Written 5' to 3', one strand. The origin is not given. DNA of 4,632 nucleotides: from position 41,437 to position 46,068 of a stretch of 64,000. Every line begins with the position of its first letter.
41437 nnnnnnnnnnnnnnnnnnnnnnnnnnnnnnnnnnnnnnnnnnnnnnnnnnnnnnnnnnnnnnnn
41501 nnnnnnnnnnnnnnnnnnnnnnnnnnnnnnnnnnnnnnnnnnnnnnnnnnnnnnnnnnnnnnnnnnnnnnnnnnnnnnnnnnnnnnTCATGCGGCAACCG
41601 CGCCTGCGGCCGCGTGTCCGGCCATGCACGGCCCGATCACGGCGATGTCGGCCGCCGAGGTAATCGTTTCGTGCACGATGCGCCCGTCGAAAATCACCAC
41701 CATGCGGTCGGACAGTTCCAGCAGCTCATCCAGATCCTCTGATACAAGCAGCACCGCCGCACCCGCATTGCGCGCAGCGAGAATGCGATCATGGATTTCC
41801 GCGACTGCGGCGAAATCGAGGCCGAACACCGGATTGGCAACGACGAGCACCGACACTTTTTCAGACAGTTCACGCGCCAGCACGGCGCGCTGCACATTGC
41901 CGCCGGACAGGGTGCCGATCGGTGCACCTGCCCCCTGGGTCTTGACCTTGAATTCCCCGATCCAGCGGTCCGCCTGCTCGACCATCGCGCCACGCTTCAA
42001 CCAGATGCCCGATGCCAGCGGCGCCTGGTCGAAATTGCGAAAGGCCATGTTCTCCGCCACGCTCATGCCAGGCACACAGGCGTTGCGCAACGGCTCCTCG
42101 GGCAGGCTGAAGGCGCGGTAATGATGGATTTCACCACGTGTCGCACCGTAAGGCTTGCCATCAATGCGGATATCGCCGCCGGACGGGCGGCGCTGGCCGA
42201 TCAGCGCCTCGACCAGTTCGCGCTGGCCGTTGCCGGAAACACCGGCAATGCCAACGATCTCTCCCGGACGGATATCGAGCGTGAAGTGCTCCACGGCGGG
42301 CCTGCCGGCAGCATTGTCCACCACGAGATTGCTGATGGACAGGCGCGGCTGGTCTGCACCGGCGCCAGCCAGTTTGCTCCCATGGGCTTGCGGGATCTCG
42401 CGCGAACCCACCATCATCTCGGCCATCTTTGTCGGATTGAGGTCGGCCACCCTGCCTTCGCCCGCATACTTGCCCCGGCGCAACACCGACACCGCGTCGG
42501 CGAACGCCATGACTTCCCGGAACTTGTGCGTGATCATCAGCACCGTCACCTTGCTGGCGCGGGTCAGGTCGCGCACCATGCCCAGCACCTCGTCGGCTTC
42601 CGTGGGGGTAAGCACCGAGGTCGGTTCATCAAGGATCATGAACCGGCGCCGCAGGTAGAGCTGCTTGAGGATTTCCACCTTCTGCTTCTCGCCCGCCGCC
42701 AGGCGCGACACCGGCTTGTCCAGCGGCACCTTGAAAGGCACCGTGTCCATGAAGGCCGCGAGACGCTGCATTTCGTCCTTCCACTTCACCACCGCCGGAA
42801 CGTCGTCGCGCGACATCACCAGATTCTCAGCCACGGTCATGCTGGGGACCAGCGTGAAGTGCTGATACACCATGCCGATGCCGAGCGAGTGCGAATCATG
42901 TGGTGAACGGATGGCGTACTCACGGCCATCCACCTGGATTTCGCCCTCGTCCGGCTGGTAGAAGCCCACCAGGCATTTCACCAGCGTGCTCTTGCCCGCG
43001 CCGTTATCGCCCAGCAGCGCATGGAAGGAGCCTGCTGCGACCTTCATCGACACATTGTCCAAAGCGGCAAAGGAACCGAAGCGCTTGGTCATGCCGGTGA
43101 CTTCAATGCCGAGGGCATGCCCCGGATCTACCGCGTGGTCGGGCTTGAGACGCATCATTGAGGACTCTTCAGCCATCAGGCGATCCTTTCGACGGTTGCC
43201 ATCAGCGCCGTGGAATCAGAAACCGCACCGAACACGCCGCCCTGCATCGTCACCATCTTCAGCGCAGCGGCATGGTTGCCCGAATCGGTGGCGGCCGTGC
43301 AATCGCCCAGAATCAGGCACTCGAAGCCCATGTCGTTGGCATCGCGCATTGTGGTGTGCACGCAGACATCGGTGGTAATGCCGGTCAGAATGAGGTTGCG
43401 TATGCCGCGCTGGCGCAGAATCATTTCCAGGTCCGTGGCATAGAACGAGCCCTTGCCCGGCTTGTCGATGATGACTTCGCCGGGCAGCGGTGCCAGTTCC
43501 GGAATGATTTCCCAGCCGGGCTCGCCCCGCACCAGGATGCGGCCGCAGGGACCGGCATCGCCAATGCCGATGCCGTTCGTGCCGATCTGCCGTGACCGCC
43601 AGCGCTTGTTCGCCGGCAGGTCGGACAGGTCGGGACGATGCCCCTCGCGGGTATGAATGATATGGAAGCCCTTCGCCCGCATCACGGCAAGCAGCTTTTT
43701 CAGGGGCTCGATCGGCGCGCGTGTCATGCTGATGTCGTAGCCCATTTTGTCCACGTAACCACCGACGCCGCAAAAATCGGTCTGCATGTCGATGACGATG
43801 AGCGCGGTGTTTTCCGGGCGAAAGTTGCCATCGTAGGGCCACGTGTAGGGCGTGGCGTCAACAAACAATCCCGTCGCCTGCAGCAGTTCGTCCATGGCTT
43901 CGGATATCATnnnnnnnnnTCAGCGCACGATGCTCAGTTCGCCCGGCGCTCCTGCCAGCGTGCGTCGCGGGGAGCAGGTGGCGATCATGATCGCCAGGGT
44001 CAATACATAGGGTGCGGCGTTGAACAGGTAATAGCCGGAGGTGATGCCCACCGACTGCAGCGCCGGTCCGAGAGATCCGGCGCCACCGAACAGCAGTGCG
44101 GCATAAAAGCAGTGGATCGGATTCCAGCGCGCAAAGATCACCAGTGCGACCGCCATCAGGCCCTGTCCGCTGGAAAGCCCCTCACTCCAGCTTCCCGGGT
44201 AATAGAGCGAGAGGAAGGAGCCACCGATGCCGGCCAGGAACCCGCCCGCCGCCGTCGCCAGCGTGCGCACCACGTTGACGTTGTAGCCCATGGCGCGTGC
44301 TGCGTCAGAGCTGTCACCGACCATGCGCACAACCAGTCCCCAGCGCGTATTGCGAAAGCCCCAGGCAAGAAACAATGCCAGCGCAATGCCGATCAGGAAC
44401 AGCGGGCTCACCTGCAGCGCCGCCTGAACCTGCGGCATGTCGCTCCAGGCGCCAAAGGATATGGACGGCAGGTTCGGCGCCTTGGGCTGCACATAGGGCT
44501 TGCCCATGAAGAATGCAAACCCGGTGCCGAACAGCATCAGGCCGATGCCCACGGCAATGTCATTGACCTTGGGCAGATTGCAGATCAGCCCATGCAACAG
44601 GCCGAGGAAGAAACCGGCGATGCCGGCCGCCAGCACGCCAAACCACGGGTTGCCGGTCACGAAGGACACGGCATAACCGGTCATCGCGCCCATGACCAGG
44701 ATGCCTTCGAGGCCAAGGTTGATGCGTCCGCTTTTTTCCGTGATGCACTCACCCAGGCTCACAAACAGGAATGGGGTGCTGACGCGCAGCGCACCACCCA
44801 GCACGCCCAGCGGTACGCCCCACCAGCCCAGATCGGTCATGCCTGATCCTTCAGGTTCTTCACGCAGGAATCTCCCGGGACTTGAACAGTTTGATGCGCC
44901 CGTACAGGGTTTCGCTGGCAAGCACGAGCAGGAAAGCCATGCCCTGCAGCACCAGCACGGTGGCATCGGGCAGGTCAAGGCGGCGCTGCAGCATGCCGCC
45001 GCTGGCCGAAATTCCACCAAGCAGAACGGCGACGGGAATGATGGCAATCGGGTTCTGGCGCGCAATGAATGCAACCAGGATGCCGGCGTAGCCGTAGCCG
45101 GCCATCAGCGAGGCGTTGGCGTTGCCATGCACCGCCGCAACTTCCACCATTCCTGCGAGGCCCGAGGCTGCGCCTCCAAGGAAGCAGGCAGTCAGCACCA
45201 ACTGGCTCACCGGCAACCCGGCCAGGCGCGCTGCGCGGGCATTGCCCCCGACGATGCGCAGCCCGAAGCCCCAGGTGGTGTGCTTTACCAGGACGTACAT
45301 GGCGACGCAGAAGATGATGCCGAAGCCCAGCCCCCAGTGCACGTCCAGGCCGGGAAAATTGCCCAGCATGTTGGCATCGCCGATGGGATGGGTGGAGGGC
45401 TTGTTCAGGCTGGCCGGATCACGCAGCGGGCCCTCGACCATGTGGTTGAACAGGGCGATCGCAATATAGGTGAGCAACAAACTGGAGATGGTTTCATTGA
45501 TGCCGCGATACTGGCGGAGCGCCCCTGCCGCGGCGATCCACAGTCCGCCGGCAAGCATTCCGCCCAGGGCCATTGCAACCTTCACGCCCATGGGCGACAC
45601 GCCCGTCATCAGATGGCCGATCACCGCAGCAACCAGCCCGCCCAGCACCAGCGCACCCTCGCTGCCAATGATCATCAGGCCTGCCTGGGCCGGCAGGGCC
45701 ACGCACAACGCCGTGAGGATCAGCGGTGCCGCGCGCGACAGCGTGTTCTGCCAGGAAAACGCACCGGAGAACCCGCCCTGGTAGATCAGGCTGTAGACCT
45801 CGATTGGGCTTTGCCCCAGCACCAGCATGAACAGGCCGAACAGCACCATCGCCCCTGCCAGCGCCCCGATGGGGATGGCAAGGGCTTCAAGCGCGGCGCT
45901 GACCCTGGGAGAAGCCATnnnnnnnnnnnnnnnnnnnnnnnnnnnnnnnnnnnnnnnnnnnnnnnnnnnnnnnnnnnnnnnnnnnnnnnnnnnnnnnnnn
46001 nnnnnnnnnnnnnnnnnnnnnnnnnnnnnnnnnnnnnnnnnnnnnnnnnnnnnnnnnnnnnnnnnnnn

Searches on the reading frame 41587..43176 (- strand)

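Call 22: search_protein_families(library=pfam, proteins=[window:41587-43176:-], max_evalue=0.00001)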
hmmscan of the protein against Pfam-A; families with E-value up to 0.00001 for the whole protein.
window:41587-43176:- (529 aa): 1 family
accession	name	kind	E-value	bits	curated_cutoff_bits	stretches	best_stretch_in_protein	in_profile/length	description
PF00005.33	ABC_tran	-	2.2e-49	168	25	2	39-187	1-137/137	ABC transporter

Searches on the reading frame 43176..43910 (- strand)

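Call 22: search_protein_families(library=pfam, proteins=[window:43176-43910:-], max_evalue=0.00001)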
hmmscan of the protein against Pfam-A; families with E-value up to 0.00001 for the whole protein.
window:43176-43910:- (244 aa): 1 family
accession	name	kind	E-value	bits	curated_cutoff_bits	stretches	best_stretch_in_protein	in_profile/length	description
PF00857.26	Isochorismatase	-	6.4e-44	150.6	27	1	35-225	1-168/175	Isochorismatase domain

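Call 24: search_protein_families(library=ncbifam, proteins=[window:43176-43910:-], max_evalue=1e-10)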
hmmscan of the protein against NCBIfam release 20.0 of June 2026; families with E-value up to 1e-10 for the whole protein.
window:43176-43910:- (244 aa): 4 families
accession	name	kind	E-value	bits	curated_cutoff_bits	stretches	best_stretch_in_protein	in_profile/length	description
NF050097.1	BiurAmidohydBiuH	equivalog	7.6e-125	414.7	370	1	17-239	1-220/221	biuret amidohydrolase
TIGR03614.1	RutB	equivalog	1.2e-37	129.8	377.95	1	29-241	10-220/226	pyrimidine utilization protein B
NF008517.0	PRK11440.1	equivalog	8.5e-19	68.2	195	1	131-220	82-171/188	hydrolase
NF008623.0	PRK11609.1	equivalog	3.3e-11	43.4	174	0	158-229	131-204/213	bifunctional nicotinamidase/pyrazinamidase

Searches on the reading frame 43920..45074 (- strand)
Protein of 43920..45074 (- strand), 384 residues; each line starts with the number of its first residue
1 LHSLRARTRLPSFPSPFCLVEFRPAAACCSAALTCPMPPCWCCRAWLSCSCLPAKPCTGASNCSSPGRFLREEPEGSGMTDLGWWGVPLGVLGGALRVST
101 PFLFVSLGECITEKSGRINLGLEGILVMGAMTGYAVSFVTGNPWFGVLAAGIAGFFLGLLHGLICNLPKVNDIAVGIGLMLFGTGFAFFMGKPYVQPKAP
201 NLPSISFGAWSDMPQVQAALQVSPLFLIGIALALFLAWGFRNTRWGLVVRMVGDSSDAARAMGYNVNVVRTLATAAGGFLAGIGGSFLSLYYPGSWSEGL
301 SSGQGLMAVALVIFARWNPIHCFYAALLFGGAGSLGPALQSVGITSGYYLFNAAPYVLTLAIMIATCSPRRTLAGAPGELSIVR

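Call 22: search_protein_families(library=pfam, proteins=[window:43920-45074:-], max_evalue=0.00001)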
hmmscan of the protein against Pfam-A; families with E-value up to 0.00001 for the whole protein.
window:43920-45074:- (384 aa): 1 family
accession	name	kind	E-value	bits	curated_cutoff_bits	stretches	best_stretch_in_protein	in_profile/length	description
PF02653.21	BPD_transp_2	-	3.8e-38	131.6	26.8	1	95-366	5-268/269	Branched-chain amino acid transport system / permease component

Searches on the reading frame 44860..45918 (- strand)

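Call 22: search_protein_families(library=pfam, proteins=[window:44860-45918:-], max_evalue=0.00001)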
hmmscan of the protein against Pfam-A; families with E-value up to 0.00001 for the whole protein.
window:44860-45918:- (352 aa): 1 family
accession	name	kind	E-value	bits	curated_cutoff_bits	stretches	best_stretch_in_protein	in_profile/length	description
PF02653.21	BPD_transp_2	-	1e-28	100.7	26.8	1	58-333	4-269/269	Branched-chain amino acid transport system / permease component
